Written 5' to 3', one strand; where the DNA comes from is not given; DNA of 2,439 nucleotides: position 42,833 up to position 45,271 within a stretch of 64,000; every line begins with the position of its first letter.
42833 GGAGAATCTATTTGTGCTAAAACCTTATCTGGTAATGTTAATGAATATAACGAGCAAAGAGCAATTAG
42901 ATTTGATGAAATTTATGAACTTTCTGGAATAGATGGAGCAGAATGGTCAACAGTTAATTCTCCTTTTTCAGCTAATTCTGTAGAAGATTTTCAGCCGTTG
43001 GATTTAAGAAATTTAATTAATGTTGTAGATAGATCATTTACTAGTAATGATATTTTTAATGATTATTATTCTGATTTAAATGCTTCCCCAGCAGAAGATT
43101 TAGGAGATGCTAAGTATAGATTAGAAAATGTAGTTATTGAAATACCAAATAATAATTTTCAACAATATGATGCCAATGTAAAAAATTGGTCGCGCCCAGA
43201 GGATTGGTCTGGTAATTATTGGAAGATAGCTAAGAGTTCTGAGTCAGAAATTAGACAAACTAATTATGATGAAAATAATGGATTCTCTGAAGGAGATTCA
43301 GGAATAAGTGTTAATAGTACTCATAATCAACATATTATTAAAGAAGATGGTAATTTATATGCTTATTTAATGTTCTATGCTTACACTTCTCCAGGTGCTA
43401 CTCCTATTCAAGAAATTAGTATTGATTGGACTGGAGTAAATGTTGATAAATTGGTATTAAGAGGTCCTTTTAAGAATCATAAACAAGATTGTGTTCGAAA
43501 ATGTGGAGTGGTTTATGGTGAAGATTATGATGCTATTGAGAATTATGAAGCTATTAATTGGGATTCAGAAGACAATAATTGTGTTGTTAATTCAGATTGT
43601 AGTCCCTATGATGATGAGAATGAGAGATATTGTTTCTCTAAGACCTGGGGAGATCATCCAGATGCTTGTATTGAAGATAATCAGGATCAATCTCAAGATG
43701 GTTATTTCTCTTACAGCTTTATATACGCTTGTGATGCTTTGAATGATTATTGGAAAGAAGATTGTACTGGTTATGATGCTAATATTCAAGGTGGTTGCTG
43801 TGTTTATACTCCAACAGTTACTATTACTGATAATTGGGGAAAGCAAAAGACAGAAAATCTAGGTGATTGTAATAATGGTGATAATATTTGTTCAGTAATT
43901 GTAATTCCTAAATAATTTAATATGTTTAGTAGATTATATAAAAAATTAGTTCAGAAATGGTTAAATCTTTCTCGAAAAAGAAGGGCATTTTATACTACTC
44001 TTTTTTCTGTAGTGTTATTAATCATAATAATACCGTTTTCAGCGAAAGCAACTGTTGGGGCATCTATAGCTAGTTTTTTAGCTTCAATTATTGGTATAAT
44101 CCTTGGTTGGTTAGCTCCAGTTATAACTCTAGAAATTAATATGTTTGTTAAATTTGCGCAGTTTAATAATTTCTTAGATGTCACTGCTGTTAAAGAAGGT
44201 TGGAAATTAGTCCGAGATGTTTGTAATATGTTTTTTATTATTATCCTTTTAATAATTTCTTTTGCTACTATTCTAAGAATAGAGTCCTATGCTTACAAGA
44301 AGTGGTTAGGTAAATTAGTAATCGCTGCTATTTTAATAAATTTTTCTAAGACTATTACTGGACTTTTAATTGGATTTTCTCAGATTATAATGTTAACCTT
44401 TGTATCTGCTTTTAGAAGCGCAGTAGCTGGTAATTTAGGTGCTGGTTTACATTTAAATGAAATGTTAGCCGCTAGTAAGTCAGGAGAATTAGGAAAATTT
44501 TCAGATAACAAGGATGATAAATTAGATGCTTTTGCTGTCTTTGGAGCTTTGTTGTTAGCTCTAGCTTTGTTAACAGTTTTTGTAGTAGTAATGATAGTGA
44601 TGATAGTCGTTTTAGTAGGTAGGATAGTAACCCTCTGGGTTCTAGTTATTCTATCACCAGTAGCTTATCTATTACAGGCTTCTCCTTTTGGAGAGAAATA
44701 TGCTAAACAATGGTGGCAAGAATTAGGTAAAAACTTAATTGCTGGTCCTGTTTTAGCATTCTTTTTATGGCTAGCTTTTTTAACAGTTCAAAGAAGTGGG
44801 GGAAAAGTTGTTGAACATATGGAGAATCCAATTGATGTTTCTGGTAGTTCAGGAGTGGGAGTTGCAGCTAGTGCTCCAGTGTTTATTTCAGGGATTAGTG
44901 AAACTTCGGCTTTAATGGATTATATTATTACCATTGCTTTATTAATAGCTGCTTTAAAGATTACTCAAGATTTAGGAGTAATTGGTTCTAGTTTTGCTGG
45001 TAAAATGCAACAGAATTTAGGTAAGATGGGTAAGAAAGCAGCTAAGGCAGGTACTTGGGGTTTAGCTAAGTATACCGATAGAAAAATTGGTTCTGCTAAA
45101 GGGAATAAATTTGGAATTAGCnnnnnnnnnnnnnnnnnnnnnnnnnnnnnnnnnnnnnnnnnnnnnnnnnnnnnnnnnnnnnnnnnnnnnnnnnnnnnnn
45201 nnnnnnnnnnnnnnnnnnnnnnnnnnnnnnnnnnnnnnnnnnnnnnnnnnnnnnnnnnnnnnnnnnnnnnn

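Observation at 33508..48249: Surface gene cluster: Ca-loop anchor protein, 3189-aa Cys-rich giant protein with three CBM4_9-like modules, VirB6/TrbL-like membrane protein with long K/E tail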

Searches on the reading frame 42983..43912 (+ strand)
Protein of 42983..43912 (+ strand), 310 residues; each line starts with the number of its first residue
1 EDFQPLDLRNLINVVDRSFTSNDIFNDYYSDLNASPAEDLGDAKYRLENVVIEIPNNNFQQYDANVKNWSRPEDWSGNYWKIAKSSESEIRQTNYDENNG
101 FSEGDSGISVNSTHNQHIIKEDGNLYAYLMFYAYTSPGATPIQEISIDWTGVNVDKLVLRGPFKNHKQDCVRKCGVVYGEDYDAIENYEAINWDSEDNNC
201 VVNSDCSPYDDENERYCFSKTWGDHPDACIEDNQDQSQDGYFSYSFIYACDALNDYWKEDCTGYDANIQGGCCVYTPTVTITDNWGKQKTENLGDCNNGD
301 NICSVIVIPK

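Call 36: search_protein_families(library=pfam, proteins=[window:42983-43912:+], max_evalue=1)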
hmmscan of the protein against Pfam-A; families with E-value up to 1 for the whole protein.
window:42983-43912:+ (310 aa): 1 family
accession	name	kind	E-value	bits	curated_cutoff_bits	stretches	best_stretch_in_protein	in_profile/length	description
PF13810.12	DUF4185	-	0.021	14.5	39.5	1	52-128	100-177/309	Domain of unknown function (DUF4185)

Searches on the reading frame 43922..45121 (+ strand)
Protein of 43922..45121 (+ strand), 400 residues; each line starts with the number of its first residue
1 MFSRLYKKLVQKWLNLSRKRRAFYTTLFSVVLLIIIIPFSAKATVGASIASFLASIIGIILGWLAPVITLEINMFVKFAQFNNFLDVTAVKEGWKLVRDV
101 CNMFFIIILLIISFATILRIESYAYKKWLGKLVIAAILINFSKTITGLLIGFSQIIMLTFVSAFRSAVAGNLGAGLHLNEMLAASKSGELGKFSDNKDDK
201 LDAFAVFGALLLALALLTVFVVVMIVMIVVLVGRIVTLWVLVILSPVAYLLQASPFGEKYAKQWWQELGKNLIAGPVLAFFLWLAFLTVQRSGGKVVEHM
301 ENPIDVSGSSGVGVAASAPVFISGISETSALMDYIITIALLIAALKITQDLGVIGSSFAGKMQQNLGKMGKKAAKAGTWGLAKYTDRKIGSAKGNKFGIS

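Call 47: predict_structure(alignment_id=A2)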
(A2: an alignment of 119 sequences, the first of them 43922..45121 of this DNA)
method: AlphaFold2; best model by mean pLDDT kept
length: 400 residues; sequences in the alignment: 119
mean_pLDDT: 82.5   pTM: 0.73
mean pLDDT of the five models: 82.5, 80.4, 79.4, 78.8, 78.4
residues with pLDDT >= 90: 176; 70-90: 147; 50-70: 51; < 50: 26
segments of 3 or more residues with pLDDT < 50: 309-322, 389-391, 394-396, 398-400
pLDDT, mean of each block of 10 residues (from residue 1): 92 94 90 74 76 87 90 93 93 97 94 90 81 93 95 94 86 78 73 65 80 89 92 95 96 93 96 93 88 74 55 46 59 86 89 79 85 73 51 47
secondary structure, 60 per line:
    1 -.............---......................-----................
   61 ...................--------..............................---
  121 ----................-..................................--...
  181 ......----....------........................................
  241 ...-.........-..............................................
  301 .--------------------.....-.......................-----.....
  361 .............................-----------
elements in order: H2-14 H18-39 H45-79 H88-117 H125-140 H142-175 H178-186 H191-194 H201-243 H245-253 H255-301 H322-326 H328-350 H356-389

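Call 51: fold_search(model_id=the predicted structure, library=pdb)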
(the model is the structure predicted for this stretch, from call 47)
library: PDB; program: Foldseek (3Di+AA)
matches with E <= 10: 248; with E <= 0.001: 0
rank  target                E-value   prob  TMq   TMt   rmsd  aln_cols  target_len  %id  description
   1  7o3v_F                5.0e-03  1.00  0.26  0.35  11.5       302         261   16  Stalk complex structure (TrwJ/VirB5-TrwI/VirB6) from the fully-assembled R388 type IV secretion system determined by c (released 2022-06-22)
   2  8rtd_L                6.0e-03  1.00  0.28  0.37  11.1       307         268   14  Stalk-Arches-IMC structure from the fully-assembled R388 type IV secretion system determined by cryo-EM. (released 2024-06-19)
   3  8rt9_F                7.8e-03  1.00  0.28  0.37  10.8       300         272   13  Stalk complex full-length structure (TrwJ/VirB5-TrwI/VirB6) from the fully-assembled R388 type IV secretion system det (released 2024-06-19)
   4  7o3v_J                8.2e-03  1.00  0.35  0.47   8.5       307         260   14  Stalk complex structure (TrwJ/VirB5-TrwI/VirB6) from the fully-assembled R388 type IV secretion system determined by c (released 2022-06-22)
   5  7udn_B                4.6e-02  0.93  0.23  0.30  24.0       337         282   12  Crystal structure of designed helical repeat protein RPB_PLP1_R6 in alternative conformation 2 (released 2023-03-22)
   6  7n6g_3R               2.4e-01  0.21  0.15  0.16  54.1       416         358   12  C1 of central pair (released 2022-05-18)
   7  7o3v_H                2.7e-01  0.69  0.21  0.35  11.8       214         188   16  Stalk complex structure (TrwJ/VirB5-TrwI/VirB6) from the fully-assembled R388 type IV secretion system determined by c (released 2022-06-22)
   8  8rtd_H                2.8e-01  0.77  0.25  0.38  14.9       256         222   16  Stalk-Arches-IMC structure from the fully-assembled R388 type IV secretion system determined by cryo-EM. (released 2024-06-19)
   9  7a0g_DDD              3.2e-01  0.30  0.18  0.22  43.3       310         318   10  Structure of the SmhB pore of the tripartite alpha-pore forming toxin, Smh, from Serratia marcescens. (released 2021-03-31)
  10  8rtd_I                4.5e-01  0.51  0.21  0.33  17.1       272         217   14  Stalk-Arches-IMC structure from the fully-assembled R388 type IV secretion system determined by cryo-EM. (released 2024-06-19)
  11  7n6g_3P               4.5e-01  0.12  0.12  0.13  53.0       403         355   10  C1 of central pair (released 2022-05-18)
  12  7a0g_BBB              5.4e-01  0.25  0.20  0.23  44.2       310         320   10  Structure of the SmhB pore of the tripartite alpha-pore forming toxin, Smh, from Serratia marcescens. (released 2021-03-31)
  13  7rtu_B                5.6e-01  0.28  0.19  0.20  24.1       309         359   10  Cryo-EM structure of a TTYH2 trans-dimer (released 2021-08-25)
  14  7a0g_III              6.4e-01  0.21  0.18  0.22  43.3       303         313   11  Structure of the SmhB pore of the tripartite alpha-pore forming toxin, Smh, from Serratia marcescens. (released 2021-03-31)
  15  7a0g_FFF              6.7e-01  0.23  0.19  0.23  43.7       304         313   11  Structure of the SmhB pore of the tripartite alpha-pore forming toxin, Smh, from Serratia marcescens. (released 2021-03-31)
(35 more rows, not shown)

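Call 57: find_related_loci(query=A2, collection=genome_contigs, flank=10000)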
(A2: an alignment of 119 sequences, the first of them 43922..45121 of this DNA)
Query A2 (400 aa) in genome_contigs; peptide patterns used: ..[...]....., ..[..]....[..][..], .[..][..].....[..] (x = any residue, [..] = any of these).
599 stretches matched a pattern (row limit reached: there are more); 575 encode a relative of the query (tblastn E <= 1e-3); the best 80 are kept; 80 distinct loci.
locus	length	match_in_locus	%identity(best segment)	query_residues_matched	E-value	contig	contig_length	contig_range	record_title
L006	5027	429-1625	73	1-400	6e-176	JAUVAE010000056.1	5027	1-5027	MAG: Candidatus Komeilibacteria bacterium isolate CSMAG_211 CSMAG_211_k127_10583249_length_5027_cov_9.8029, whole genome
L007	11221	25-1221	49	4-392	3e-111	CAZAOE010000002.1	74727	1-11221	MAG TPA_asm: uncultured Gammaproteobacteria bacterium isolate SRP178699_co1_436 genome assembly, contig: NODE_250_length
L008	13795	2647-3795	48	15-388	7e-101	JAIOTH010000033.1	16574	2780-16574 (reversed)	MAG: bacterium isolate SMBSF65 bin_70_k127_937347, whole genome shotgun sequence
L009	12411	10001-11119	43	4-375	2e-93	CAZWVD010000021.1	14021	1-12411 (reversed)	MAG TPA_asm: uncultured Gammaproteobacteria bacterium isolate SRP170004_co1_469 genome assembly, contig: NODE_6879_lengt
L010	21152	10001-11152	41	4-392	6e-92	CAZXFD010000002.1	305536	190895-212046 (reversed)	MAG TPA_asm: uncultured Gammaproteobacteria bacterium isolate SRP220891_co4_301 genome assembly, contig: NODE_22_length_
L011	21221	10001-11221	44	4-393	3e-91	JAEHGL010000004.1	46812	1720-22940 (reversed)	Candidatus Komeilibacteria bacterium S5_K13 S5_K13__4, whole genome shotgun sequence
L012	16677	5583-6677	45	13-381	3e-88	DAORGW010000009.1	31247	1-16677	MAG TPA_asm: bacterium isolate AMR_MDS_1220 NODE_844_length_31247_cov_10.018017, whole genome shotgun sequence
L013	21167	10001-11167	45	3-385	3e-93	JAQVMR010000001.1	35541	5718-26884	MAG: Patescibacteria group bacterium isolate STF1_138 NODE_2458_length_35541_cov_3.149150_Sandtown_F1, whole genome shot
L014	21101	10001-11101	41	16-392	3e-81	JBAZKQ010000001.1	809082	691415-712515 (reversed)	MAG: Patescibacteria group bacterium isolate SO_2017_LW4_148 scaffold_12_c1_LW137-91_2017, whole genome shotgun sequence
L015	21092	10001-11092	41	56-398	2e-80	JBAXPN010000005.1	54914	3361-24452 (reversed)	MAG: Candidatus Falkowbacteria bacterium isolate ELA532 MAG532_5, whole genome shotgun sequence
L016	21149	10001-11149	44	13-390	4e-80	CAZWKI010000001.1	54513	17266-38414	MAG TPA_asm: uncultured Gammaproteobacteria bacterium isolate SRP192927_co7_706 genome assembly, contig: NODE_805_length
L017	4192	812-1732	45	41-351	2e-79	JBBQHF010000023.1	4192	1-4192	MAG: Patescibacteria group bacterium isolate Co_metawrap_919 Cmw_919_k141_637674_length_4192_cov_6.0000, whole genome sh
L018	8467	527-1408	46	53-351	7e-78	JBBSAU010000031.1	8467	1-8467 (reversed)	MAG: Patescibacteria group bacterium isolate La6_metabat2.044 La6_metabat2.044_K_2550093_L_8467_cov_19.9146, whole genom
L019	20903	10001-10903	45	67-382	5e-77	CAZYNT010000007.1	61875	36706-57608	MAG TPA_asm: uncultured Gammaproteobacteria bacterium isolate SRP263991_co4_298 genome assembly, contig: NODE_375_length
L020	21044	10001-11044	42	35-385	4e-77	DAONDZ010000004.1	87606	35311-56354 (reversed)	MAG TPA_asm: bacterium isolate AMR_MDS_3882 NODE_165_length_87606_cov_13.153122, whole genome shotgun sequence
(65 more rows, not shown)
